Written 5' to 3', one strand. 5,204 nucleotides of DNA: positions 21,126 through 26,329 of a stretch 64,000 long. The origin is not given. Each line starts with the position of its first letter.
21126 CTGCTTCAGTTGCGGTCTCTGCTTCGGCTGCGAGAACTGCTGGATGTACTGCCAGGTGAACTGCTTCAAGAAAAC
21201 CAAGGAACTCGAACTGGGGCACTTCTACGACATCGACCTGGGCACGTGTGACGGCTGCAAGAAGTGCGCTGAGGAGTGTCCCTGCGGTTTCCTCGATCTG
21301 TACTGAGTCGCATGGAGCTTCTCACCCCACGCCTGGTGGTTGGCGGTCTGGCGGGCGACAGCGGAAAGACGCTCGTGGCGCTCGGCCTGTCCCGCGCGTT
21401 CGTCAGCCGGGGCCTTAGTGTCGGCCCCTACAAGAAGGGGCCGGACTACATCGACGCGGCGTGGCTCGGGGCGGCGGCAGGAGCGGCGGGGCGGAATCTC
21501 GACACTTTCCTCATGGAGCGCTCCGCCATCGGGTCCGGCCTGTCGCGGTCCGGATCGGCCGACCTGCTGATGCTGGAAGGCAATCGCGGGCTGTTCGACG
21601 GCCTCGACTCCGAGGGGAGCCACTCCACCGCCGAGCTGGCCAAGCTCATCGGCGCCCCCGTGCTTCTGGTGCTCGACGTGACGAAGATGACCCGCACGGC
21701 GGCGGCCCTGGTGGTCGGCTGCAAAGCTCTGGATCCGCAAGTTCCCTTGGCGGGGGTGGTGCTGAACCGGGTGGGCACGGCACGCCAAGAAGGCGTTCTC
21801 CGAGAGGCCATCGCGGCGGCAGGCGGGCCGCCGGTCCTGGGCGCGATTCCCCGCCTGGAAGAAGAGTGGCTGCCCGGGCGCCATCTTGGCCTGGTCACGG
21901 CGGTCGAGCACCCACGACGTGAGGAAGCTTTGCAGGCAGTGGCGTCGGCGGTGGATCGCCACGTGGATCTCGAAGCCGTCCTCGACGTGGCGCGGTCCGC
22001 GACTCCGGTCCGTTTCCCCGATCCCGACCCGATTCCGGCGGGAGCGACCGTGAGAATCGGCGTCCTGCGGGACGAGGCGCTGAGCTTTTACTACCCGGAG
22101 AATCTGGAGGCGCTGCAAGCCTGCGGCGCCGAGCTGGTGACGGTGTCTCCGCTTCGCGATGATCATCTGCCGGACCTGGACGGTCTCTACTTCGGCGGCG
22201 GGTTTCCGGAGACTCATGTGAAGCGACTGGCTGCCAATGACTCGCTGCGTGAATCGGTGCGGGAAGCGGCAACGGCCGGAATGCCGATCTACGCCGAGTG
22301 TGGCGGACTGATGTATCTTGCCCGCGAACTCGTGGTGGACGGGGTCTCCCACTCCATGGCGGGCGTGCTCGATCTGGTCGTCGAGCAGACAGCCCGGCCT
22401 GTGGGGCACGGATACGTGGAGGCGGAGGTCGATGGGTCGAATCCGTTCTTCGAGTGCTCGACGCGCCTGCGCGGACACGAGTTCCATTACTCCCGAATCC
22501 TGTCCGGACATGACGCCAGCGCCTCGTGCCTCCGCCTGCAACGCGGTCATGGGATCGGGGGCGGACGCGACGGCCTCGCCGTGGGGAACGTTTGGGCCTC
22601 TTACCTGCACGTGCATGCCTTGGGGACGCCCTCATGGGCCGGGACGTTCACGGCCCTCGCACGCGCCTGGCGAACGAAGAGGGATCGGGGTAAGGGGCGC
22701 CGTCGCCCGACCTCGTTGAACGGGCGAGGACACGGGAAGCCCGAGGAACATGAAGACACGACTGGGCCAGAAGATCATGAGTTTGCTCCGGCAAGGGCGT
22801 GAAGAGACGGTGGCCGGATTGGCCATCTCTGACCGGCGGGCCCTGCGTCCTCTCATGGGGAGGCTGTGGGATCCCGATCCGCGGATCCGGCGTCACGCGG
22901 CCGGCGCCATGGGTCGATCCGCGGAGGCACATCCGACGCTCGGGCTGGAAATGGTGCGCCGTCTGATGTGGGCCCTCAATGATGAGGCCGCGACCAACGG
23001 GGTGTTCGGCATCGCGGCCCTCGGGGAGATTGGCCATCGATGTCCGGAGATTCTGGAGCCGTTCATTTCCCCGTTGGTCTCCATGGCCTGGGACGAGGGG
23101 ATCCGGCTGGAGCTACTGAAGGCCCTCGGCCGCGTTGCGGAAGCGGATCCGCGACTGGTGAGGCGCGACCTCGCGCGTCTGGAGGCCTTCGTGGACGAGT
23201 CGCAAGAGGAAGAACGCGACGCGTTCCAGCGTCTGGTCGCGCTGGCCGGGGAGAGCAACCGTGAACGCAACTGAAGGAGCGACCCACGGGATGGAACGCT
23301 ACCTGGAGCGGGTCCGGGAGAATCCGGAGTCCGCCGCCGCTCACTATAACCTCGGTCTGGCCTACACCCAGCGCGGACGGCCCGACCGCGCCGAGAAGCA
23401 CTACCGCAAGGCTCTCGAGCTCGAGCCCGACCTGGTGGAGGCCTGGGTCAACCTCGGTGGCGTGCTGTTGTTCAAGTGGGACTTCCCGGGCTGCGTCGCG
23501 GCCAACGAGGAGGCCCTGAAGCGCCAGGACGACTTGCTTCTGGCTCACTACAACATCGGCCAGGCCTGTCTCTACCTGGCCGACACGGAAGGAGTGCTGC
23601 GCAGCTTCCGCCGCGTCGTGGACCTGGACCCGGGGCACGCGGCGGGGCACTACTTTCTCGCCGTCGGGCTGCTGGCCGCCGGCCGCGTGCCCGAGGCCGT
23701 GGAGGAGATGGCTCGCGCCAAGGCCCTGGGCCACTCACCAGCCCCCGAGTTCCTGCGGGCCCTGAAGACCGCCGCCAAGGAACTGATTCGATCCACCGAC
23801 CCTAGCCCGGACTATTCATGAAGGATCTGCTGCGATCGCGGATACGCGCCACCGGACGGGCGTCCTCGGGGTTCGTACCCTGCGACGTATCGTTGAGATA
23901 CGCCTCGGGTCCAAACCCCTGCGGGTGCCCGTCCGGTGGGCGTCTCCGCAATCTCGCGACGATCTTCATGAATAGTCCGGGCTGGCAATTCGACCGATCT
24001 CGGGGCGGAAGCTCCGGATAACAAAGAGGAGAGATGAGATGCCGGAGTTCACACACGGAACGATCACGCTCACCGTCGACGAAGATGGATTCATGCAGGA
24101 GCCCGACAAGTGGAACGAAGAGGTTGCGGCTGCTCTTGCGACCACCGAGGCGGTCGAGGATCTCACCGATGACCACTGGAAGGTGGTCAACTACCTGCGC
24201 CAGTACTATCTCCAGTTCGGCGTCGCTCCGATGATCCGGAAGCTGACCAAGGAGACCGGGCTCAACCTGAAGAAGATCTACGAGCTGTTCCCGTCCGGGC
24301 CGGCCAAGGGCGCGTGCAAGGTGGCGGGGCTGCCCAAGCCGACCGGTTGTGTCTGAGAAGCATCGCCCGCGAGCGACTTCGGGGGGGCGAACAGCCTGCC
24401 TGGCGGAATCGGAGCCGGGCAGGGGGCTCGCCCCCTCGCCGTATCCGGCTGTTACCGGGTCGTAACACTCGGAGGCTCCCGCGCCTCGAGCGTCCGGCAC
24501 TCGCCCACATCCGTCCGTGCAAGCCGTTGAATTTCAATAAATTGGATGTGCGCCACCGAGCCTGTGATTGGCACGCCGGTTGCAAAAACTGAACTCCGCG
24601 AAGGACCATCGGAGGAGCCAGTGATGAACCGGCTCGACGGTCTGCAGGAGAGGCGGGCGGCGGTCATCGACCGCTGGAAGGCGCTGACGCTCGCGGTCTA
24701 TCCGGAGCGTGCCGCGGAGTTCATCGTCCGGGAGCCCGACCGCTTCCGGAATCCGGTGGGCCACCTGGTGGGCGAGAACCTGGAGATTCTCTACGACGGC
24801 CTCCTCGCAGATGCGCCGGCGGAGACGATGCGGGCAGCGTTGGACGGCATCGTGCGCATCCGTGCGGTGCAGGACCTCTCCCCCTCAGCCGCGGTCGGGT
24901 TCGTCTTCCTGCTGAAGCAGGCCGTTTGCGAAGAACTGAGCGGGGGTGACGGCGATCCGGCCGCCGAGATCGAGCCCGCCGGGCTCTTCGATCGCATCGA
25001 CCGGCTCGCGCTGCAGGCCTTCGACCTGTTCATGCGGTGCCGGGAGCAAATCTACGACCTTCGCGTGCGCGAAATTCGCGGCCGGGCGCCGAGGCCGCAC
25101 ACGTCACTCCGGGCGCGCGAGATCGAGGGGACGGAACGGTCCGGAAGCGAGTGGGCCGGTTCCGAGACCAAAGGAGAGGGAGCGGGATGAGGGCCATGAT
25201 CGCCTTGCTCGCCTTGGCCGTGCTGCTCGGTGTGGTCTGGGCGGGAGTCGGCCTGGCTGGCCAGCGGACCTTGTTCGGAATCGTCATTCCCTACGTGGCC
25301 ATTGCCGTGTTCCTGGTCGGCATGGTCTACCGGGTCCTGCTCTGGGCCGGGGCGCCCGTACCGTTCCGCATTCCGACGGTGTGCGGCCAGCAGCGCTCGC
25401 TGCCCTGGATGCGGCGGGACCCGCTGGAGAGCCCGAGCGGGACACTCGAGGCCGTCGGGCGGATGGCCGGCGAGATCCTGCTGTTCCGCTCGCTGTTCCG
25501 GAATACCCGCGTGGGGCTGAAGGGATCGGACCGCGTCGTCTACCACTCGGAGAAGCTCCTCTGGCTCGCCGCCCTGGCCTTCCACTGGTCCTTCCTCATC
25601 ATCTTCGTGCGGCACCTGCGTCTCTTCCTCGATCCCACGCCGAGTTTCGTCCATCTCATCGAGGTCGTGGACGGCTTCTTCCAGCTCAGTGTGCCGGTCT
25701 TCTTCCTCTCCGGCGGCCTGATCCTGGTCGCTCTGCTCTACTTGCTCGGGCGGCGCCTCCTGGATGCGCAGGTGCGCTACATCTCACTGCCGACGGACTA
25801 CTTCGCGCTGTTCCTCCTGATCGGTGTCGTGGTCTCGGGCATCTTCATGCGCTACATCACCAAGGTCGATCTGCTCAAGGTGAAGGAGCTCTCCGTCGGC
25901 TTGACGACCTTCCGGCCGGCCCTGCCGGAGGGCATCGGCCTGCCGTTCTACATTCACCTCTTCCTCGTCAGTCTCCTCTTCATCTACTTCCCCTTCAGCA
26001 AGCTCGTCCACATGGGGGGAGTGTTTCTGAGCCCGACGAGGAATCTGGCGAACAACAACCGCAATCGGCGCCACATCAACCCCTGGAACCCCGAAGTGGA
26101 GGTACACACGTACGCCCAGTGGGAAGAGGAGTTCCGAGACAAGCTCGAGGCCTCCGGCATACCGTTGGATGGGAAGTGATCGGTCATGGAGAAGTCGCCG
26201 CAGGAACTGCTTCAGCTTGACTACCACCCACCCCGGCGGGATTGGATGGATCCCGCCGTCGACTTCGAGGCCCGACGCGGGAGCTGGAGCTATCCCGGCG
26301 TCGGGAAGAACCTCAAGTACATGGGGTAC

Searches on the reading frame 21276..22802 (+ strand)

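Call 10: search_protein_families(library=ncbifam, proteins=[window:21276-22802:+], max_evalue=0.00001)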
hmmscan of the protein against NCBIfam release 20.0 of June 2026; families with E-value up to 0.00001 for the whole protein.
window:21276-22802:+ (508 aa): 8 families
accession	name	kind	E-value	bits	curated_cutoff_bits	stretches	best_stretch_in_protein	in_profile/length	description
NF002204.1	PRK01077.1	equivalog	5.2e-130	434.1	254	1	18-447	2-419/420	cobyrinic acid a,c-diamide synthase CobB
TIGR00379.1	cobB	subfamily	2.1e-121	406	261.4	1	19-461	1-446/449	cobyrinic/hydrogenobyrinic acid a,c-diamide synthase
NF033195.1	F430_CfbB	exception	6.8e-118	394.3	560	1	19-459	1-450/451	Ni-sirohydrochlorin a,c-diamide synthase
NF053748.1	bifunc_CobBC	exception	3.7e-105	353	950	1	18-479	2-460/797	bifunctional hydrogenobyrinic acid a,c-diamide synthase/histidinol phosphate aminotransferase CobBC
NF010471.0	PRK13896.1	equivalog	2.1e-75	254.4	693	1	20-448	4-421/433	cobyrinic acid a,c-diamide synthase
TIGR03800.1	PLP_synth_Pdx2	equivalog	3.8e-10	40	105.55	1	261-375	2-108/184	pyridoxal 5'-phosphate synthase glutaminase subunit PdxT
NF001989.1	PRK00784.1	equivalog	4.2e-10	38.9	273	0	20-53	3-36/480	cobyric acid synthase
TIGR00313.1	cobQ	equivalog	5.2e-08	32.2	309.9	0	257-445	246-423/477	cobyric acid synthase CobQ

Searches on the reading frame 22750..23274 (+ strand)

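Call 10: search_protein_families(library=ncbifam, proteins=[window:22750-23274:+], max_evalue=0.00001)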
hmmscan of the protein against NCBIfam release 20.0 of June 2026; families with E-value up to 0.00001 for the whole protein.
window:22750-23274:+ (174 aa): 1 family
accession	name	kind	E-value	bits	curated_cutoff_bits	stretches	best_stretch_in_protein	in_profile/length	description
NF045662.1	DVU0298_fam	equivalog_domain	9.4e-20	71.1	75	1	9-157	2-163/213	DVU0298 family protein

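Call 84: search_protein_families(library=pfam, proteins=[window:22750-23274:+], max_evalue=0.001)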
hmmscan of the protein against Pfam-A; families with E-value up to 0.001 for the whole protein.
window:22750-23274:+ (174 aa): 2 families
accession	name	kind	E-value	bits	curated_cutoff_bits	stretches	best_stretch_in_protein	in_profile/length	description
PF13646.12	HEAT_2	-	1.7e-07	31.8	27.7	0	19-58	19-59/88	HEAT repeats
PF13513.12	HEAT_EZ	-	1.5e-05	25.8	27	0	44-75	1-36/55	HEAT-like repeat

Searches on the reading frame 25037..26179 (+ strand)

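Call 10: search_protein_families(library=ncbifam, proteins=[window:25037-26179:+], max_evalue=0.00001)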
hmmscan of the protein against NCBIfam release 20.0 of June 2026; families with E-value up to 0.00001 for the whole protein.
window:25037-26179:+ (380 aa): 2 families
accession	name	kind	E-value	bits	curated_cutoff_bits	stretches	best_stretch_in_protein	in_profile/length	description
NF038037.1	cytob_DsrM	equivalog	2e-148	493.8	300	1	62-378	3-319/320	sulfate reduction electron transfer complex DsrMKJOP subunit DsrM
TIGR00351.1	narI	equivalog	6.6e-14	52.3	105.55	1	173-329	46-209/225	respiratory nitrate reductase subunit gamma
